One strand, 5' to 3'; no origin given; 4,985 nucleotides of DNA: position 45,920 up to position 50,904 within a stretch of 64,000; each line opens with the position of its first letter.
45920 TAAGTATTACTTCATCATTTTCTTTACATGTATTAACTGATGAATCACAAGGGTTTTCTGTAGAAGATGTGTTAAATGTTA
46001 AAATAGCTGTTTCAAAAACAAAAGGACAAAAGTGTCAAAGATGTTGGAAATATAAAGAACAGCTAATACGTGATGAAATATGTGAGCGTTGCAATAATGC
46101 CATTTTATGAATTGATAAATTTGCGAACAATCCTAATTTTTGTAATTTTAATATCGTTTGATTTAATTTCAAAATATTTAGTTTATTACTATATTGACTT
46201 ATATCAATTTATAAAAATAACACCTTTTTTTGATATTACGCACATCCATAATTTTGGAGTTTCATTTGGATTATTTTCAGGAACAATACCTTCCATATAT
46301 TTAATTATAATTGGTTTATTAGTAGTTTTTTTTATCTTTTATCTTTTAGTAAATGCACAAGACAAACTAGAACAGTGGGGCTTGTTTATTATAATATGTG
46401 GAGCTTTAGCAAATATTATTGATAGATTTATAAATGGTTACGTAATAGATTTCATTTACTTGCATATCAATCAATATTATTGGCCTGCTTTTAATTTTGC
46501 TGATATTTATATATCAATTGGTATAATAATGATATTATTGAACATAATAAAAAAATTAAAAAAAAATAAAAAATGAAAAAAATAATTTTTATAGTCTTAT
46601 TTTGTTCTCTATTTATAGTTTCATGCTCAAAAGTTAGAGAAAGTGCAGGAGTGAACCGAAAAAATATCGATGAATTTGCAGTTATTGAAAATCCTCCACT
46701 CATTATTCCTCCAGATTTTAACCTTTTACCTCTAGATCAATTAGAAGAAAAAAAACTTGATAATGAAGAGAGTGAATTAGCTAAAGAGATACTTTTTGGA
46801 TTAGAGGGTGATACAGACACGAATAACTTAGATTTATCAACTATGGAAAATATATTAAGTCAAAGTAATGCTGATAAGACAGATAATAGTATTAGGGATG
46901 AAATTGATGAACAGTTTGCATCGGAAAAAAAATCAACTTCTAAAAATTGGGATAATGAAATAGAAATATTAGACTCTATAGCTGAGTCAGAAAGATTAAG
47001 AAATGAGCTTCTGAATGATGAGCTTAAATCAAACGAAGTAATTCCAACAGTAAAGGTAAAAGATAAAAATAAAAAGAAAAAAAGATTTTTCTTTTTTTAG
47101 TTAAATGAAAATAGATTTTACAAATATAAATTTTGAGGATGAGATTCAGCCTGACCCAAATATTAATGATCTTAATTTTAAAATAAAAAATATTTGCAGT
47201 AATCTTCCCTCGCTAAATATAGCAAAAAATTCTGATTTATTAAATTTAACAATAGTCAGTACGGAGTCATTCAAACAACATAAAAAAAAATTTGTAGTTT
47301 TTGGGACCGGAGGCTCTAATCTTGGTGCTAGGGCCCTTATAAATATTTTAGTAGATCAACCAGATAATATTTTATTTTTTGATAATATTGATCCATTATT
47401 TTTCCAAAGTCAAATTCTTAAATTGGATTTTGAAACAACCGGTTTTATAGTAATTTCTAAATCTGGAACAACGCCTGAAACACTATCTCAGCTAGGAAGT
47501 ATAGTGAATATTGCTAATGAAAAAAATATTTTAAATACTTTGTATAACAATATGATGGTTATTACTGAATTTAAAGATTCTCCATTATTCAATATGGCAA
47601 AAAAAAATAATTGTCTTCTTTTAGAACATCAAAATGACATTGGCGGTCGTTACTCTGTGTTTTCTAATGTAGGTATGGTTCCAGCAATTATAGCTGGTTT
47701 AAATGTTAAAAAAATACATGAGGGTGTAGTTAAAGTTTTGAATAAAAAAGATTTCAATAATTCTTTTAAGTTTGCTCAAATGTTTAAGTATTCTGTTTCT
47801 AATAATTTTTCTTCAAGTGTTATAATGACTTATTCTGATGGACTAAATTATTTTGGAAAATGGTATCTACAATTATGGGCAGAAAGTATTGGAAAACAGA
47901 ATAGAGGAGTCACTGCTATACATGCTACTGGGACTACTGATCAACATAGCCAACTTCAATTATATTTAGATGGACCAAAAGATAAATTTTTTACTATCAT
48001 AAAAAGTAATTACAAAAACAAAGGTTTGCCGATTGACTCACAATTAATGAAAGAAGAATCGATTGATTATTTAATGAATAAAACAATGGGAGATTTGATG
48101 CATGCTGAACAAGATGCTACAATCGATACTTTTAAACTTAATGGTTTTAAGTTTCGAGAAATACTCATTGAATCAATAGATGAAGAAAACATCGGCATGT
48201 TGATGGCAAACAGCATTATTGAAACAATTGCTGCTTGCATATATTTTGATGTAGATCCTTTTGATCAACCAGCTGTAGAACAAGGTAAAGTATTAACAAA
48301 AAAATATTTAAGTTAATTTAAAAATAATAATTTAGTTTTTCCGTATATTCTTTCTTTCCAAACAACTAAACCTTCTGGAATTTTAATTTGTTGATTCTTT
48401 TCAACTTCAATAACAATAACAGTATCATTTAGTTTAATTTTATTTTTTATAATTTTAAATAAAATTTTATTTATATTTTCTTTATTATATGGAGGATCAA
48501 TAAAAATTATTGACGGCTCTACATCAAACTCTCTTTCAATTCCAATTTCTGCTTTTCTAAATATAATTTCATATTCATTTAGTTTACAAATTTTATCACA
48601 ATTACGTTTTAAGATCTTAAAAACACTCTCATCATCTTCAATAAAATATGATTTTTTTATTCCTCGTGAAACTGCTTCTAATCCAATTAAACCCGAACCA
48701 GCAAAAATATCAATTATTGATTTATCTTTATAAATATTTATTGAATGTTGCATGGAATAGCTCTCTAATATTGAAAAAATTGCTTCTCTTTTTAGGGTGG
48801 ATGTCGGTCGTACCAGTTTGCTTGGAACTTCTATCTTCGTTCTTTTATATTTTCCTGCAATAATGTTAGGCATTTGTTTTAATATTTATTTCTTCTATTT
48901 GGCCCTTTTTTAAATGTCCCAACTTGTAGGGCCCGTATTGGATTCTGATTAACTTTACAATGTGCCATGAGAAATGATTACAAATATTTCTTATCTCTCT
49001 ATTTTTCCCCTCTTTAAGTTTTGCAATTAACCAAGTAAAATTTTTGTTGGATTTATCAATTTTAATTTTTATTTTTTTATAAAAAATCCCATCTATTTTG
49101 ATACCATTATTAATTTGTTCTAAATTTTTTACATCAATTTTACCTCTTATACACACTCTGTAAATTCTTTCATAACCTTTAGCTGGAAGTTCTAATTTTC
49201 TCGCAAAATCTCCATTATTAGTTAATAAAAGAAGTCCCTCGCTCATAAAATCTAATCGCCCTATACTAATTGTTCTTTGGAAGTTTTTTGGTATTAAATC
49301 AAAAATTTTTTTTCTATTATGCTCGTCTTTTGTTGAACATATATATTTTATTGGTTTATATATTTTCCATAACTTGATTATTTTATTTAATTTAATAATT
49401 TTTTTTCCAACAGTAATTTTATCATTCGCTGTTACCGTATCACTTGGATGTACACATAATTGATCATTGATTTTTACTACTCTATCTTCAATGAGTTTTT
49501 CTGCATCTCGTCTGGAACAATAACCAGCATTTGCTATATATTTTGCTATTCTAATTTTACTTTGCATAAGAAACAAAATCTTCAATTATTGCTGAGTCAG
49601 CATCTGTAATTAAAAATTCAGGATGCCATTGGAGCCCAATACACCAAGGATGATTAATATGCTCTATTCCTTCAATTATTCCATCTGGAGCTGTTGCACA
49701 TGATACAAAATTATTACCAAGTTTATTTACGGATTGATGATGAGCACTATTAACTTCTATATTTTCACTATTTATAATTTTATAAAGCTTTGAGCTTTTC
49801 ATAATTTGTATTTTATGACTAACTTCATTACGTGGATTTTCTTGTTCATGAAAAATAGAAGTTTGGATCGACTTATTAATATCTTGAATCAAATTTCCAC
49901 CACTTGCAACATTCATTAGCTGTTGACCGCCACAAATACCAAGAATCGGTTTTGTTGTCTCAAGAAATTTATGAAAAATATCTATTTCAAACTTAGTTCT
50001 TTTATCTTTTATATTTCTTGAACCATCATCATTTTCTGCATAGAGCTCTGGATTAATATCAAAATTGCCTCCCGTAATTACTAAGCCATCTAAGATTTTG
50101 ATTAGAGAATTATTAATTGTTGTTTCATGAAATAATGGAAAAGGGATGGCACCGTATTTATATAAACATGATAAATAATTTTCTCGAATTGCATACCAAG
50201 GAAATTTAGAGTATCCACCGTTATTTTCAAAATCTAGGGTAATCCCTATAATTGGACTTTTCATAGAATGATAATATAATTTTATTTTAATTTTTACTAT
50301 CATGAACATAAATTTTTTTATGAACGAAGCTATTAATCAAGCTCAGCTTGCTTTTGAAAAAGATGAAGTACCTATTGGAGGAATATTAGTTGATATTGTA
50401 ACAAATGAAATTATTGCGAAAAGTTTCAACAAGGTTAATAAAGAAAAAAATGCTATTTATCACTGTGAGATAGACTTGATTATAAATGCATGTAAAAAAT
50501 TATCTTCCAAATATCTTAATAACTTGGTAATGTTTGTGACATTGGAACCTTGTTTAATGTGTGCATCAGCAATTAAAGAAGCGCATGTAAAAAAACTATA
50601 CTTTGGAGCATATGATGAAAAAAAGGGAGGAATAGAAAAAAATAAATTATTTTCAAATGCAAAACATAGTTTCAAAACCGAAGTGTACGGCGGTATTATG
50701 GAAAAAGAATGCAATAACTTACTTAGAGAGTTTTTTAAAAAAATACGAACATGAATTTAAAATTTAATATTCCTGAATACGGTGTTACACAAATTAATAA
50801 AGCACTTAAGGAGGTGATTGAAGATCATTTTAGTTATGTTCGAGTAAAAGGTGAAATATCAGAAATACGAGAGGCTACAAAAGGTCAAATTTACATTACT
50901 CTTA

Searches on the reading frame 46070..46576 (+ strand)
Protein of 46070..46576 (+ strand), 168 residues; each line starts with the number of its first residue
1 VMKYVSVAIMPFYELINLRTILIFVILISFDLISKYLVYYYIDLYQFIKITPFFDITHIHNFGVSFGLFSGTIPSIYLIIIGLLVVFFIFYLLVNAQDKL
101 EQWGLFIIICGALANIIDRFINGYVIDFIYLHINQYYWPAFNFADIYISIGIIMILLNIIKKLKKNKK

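Call 12: search_protein_families(library=pfam, proteins=[window:46070-46576:+], max_evalue=0.00001)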
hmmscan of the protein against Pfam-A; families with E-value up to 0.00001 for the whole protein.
window:46070-46576:+ (168 aa): 1 family
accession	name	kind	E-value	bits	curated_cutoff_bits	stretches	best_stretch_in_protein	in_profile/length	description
PF01252.23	Peptidase_A8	-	4.2e-33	115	25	1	23-160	1-141/142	Signal peptidase (SPase) II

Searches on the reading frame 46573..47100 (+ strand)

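Call 12: search_protein_families(library=pfam, proteins=[window:46573-47100:+], max_evalue=0.00001)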
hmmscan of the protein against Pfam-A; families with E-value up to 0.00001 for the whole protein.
window:46573-47100:+ (175 aa): 1 family
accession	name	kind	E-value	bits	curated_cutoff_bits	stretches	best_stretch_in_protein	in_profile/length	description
PF11233.13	DUF3035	-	1.2e-09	39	23.2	1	26-144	5-135/141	Protein of unknown function (DUF3035)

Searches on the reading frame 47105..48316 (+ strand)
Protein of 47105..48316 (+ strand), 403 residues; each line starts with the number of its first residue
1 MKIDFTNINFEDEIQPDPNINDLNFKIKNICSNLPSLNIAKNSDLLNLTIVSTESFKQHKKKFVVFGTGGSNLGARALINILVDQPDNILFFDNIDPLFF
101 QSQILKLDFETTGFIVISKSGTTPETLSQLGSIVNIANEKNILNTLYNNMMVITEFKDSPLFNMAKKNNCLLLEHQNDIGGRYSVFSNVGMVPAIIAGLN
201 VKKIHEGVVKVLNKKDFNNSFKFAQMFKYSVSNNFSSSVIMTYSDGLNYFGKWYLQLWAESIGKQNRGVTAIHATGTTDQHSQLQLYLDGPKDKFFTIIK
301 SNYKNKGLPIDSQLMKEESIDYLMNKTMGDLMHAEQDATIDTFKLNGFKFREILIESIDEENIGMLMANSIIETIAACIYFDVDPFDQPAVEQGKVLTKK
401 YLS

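Call 12: search_protein_families(library=pfam, proteins=[window:47105-48316:+], max_evalue=0.00001)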
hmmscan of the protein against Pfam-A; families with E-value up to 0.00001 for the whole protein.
window:47105-48316:+ (403 aa): 1 family
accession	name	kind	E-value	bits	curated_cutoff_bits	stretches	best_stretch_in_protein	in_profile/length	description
PF00342.24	PGI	-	1.3e-20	74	22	1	61-400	97-464/486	Phosphoglucose isomerase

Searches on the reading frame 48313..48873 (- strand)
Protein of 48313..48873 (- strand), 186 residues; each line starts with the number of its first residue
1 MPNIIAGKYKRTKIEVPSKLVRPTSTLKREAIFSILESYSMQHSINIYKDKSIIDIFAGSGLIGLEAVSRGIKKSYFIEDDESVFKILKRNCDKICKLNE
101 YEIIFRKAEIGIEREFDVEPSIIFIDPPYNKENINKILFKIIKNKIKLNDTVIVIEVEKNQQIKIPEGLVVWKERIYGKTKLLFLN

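Call 12: search_protein_families(library=pfam, proteins=[window:48313-48873:-], max_evalue=0.00001)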
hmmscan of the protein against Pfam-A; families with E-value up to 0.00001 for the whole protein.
window:48313-48873:- (186 aa): 1 family
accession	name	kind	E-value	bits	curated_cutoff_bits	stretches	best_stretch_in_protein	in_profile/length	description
PF03602.21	Cons_hypoth95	-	4.8e-40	137.6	24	1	4-185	3-181/182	Conserved hypothetical protein 95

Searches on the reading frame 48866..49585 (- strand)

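Call 12: search_protein_families(library=pfam, proteins=[window:48866-49585:-], max_evalue=0.00001)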
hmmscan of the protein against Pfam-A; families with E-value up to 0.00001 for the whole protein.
window:48866-49585:- (239 aa): 2 families
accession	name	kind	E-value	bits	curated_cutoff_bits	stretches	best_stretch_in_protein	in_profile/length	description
PF00849.27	PseudoU_synth_2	-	3.5e-17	63.5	26.8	1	74-204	4-152/152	RNA pseudouridylate synthase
PF01479.30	S4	-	5.9e-09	36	22.8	1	12-57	2-48/48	S4 domain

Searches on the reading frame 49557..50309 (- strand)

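Call 12: search_protein_families(library=pfam, proteins=[window:49557-50309:-], max_evalue=0.00001)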
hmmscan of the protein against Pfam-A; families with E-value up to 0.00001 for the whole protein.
window:49557-50309:- (250 aa): 2 families
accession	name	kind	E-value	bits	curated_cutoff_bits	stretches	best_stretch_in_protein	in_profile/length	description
PF07722.19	Peptidase_C26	-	4.9e-55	187.1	20.5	1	19-231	1-219/219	Peptidase C26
PF00117.34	GATase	-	5.1e-20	72.4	22.8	1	102-246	57-187/190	Glutamine amidotransferase class-I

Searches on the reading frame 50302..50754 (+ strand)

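Call 12: search_protein_families(library=pfam, proteins=[window:50302-50754:+], max_evalue=0.00001)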
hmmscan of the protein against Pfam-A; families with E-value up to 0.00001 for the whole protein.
window:50302-50754:+ (150 aa): 3 families
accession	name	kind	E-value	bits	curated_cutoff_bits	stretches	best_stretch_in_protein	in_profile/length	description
PF14437.12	MafB19-deam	-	1.1e-27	97.1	27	1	4-149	4-142/142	MafB19-like deaminase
PF00383.29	dCMP_cyt_deam_1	-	8.8e-21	74.2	25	1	4-102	5-101/102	Cytidine and deoxycytidylate deaminase zinc-binding region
PF14439.12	Bd3614-deam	-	2.5e-07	31.1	38.5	1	47-98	29-81/113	Bd3614-like deaminase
